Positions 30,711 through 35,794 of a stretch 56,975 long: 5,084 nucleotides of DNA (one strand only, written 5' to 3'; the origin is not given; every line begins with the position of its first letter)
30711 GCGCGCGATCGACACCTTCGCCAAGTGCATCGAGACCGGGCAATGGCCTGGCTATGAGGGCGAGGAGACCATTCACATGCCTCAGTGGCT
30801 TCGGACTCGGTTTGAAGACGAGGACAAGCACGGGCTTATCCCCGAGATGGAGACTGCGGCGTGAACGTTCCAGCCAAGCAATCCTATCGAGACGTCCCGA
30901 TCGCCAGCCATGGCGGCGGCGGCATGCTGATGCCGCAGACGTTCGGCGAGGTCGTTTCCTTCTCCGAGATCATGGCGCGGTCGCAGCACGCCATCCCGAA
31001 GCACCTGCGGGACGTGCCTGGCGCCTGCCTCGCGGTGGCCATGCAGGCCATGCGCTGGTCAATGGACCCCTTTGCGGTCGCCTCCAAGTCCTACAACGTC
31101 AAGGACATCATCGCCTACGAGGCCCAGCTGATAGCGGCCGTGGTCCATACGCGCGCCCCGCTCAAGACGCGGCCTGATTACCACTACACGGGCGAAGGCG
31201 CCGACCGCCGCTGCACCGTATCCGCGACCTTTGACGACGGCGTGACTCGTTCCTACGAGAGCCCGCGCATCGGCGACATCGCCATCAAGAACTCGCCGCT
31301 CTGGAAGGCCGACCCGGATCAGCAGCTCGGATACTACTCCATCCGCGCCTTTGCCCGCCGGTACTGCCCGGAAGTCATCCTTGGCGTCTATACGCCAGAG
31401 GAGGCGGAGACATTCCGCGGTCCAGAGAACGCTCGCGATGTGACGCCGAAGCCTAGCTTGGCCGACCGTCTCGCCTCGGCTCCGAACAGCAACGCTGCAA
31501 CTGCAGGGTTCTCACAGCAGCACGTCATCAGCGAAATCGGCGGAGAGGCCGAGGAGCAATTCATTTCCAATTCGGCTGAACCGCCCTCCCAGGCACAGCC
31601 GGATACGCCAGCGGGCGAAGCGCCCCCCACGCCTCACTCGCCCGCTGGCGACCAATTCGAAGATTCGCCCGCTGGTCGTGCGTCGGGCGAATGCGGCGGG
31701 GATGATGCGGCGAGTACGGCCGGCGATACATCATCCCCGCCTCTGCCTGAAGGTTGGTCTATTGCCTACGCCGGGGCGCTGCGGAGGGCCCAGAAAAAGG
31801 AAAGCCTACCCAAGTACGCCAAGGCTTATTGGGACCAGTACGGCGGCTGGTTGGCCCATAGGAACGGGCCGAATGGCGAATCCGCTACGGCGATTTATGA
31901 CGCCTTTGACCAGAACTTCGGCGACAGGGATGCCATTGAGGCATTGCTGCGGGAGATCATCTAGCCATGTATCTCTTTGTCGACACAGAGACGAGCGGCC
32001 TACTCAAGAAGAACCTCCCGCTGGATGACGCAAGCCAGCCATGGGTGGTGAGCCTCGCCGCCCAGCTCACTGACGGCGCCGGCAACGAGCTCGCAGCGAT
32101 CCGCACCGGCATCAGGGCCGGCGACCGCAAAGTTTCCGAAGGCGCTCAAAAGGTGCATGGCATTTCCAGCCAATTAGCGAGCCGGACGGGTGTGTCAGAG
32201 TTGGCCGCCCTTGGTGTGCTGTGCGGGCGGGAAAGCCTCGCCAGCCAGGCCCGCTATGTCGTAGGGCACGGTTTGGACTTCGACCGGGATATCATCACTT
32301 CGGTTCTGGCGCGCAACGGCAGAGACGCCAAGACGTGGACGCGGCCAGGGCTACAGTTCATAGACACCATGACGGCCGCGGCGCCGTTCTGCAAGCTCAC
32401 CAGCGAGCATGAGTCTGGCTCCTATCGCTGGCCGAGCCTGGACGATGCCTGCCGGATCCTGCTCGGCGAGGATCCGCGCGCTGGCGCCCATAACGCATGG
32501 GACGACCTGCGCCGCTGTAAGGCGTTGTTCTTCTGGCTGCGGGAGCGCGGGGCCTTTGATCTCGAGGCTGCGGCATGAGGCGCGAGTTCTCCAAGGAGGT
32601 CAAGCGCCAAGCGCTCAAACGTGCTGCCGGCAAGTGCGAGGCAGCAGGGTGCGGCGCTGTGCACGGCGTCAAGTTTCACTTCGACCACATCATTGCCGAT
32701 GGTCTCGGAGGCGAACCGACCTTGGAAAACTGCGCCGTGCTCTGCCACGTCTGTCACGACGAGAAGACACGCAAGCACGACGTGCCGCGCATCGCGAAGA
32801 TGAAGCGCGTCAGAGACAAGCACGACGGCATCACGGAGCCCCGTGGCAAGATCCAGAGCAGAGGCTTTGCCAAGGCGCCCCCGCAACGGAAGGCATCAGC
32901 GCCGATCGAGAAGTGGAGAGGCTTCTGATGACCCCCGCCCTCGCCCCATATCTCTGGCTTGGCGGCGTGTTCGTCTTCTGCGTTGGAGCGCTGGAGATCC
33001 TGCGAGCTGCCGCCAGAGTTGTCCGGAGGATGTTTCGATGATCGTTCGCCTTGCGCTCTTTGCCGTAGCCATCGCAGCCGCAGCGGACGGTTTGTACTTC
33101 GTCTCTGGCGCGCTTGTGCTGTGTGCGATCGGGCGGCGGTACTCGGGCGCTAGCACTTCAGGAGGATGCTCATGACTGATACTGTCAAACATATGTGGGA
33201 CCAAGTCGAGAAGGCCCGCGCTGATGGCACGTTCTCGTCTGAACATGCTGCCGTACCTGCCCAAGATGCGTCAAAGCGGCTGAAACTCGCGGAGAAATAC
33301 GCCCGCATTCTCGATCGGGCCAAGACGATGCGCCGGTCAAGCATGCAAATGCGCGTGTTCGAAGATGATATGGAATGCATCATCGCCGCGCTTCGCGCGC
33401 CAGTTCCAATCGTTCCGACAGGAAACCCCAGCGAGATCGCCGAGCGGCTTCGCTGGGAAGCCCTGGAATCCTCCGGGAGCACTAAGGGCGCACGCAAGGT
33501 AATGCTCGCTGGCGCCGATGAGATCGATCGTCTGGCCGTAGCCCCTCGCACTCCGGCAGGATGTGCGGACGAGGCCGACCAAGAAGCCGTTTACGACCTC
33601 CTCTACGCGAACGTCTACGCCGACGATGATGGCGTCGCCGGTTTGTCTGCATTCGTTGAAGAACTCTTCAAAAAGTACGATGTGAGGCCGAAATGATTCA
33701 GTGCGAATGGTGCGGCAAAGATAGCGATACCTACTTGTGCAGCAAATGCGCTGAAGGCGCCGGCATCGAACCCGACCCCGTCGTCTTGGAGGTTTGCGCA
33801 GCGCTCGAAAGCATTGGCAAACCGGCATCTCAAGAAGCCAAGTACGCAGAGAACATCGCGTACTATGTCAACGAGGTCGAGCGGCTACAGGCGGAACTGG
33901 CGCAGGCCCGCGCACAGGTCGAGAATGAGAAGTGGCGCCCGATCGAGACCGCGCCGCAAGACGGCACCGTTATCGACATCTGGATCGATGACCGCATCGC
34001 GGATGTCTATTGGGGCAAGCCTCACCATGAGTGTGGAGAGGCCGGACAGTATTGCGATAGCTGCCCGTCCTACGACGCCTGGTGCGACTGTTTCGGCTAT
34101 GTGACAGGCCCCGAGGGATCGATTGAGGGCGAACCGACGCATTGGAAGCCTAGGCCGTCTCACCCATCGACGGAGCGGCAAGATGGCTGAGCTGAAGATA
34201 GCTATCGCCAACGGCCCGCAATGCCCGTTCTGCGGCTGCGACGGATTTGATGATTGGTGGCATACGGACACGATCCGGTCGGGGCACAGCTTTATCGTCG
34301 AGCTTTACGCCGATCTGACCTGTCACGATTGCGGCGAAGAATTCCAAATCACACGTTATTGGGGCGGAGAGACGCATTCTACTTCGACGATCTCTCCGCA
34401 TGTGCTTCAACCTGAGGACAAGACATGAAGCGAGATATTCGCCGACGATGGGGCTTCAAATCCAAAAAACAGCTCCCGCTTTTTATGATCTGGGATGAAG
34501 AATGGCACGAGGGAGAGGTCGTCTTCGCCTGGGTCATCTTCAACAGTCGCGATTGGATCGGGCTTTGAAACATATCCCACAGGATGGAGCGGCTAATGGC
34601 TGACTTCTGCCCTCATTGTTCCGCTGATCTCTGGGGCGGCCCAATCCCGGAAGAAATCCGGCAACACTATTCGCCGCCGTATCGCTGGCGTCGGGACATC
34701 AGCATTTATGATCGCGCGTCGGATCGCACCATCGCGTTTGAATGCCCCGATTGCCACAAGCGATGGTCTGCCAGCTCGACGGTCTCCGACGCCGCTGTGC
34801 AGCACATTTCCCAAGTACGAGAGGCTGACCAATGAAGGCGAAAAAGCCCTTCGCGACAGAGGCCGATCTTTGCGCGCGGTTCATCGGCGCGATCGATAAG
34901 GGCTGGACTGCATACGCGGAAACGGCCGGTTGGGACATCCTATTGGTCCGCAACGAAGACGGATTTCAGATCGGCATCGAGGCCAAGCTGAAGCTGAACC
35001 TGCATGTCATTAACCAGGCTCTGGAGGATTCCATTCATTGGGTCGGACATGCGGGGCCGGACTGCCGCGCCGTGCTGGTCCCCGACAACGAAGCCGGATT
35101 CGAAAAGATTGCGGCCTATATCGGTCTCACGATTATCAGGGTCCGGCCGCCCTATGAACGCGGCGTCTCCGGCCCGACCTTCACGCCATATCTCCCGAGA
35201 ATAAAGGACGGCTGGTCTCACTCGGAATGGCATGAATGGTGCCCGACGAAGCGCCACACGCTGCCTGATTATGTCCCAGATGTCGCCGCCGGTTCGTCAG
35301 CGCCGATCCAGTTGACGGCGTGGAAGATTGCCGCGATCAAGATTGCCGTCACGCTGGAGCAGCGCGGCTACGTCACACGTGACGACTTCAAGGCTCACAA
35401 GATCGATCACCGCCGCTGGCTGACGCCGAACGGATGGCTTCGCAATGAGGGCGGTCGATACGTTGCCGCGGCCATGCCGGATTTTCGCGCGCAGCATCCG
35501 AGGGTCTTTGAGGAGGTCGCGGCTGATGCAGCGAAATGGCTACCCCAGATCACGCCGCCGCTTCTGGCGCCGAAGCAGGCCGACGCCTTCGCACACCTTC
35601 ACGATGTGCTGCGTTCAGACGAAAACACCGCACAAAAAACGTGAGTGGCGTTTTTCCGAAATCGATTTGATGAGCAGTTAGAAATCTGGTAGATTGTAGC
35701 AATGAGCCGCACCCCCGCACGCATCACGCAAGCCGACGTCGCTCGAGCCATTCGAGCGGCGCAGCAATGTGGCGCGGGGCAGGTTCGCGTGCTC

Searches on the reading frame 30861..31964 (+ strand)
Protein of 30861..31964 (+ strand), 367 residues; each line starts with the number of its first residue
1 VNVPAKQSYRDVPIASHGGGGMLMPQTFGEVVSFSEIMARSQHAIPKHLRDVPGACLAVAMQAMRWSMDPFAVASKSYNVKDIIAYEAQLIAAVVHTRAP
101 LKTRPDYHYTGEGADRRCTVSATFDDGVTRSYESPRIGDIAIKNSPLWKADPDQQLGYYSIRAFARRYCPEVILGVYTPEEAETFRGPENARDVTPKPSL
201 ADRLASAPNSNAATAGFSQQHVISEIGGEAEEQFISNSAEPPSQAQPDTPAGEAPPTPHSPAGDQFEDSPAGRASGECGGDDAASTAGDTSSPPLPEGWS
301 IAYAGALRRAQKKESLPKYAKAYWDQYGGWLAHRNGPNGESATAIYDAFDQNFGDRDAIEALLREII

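Call 16: search_protein_families(library=pfam, proteins=[window:30861-31964:+], max_evalue=0.01)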
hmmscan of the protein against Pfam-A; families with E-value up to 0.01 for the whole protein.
window:30861-31964:+ (367 aa): 1 family
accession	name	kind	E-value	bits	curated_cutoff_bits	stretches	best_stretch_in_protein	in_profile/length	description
PF03837.19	RecT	-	6e-15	55.8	24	2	144-191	149-193/198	RecT family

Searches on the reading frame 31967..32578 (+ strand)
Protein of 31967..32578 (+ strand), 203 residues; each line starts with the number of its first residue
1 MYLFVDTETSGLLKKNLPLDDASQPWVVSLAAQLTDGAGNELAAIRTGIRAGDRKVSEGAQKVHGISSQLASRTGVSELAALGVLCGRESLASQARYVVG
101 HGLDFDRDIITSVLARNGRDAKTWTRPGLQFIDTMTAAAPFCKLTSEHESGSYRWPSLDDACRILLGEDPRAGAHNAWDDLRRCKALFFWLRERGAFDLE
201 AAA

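Call 16: search_protein_families(library=pfam, proteins=[window:31967-32578:+], max_evalue=0.01)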
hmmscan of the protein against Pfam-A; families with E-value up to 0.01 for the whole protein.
window:31967-32578:+ (203 aa): 1 family
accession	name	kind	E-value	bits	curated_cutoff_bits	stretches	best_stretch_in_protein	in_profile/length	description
PF00929.31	RNase_T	-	0.00017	22.6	24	1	4-188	2-164/164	Exonuclease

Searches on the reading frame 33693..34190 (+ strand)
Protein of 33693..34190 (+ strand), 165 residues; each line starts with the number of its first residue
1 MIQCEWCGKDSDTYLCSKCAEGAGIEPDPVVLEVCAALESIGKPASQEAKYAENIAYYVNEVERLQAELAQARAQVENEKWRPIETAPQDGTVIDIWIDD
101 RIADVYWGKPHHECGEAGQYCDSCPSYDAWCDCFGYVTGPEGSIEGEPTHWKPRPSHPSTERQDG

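Call 16: search_protein_families(library=pfam, proteins=[window:33693-34190:+], max_evalue=0.01)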
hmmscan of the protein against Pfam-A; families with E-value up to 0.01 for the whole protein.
window:33693-34190:+ (165 aa): 0 families

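Call 65: search_protein_families(library=phrogs, proteins=[window:33693-34190:+], max_evalue=0.01)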
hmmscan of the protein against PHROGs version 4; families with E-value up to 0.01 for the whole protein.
window:33693-34190:+ (165 aa): 1 family
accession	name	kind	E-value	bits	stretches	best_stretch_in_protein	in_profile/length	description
phrog_924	-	unknown function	0.0017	19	1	36-164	41-156/267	-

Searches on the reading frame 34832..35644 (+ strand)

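Call 16: search_protein_families(library=pfam, proteins=[window:34832-35644:+], max_evalue=0.01)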
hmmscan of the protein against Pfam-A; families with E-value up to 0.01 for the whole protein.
window:34832-35644:+ (270 aa): 0 families

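Call 65: search_protein_families(library=phrogs, proteins=[window:34832-35644:+], max_evalue=0.01)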
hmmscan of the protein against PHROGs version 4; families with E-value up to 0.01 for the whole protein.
window:34832-35644:+ (270 aa): 1 family
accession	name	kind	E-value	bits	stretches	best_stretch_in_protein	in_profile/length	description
phrog_15779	-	unknown function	8.5e-38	130.7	1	4-234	6-244/253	-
